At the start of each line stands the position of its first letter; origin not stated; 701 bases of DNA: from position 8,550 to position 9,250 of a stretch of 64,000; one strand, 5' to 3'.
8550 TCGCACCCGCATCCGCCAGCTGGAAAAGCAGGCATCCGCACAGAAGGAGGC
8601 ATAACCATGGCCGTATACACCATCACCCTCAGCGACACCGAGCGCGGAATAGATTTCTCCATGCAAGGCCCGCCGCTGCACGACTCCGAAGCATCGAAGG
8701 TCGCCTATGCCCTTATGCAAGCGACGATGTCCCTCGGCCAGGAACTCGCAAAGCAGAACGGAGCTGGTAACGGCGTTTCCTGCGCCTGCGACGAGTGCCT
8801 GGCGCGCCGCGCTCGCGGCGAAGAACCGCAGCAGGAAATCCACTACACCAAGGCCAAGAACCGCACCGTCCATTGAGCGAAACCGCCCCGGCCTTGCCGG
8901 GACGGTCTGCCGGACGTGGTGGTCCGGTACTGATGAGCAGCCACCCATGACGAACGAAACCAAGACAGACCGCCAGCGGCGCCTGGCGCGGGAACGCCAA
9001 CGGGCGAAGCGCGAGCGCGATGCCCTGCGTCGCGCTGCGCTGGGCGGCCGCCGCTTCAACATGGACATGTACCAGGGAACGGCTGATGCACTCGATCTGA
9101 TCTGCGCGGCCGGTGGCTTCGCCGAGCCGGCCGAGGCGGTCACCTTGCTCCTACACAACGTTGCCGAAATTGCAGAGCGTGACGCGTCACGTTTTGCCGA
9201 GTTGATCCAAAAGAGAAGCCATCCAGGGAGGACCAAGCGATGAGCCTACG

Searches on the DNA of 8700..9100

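Call 65: search_rna_families(source=window, start=8700, end=9100, threshold=gathering, show_alignments=1)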
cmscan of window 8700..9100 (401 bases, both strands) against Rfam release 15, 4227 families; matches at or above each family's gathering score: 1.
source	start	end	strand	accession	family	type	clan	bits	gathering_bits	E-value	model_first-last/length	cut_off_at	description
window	8875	8946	+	RF02276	Hammerhead_II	Gene; ribozyme;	CL00010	66.2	37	9.8e-14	1-66/66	no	Hammerhead ribozyme (type II)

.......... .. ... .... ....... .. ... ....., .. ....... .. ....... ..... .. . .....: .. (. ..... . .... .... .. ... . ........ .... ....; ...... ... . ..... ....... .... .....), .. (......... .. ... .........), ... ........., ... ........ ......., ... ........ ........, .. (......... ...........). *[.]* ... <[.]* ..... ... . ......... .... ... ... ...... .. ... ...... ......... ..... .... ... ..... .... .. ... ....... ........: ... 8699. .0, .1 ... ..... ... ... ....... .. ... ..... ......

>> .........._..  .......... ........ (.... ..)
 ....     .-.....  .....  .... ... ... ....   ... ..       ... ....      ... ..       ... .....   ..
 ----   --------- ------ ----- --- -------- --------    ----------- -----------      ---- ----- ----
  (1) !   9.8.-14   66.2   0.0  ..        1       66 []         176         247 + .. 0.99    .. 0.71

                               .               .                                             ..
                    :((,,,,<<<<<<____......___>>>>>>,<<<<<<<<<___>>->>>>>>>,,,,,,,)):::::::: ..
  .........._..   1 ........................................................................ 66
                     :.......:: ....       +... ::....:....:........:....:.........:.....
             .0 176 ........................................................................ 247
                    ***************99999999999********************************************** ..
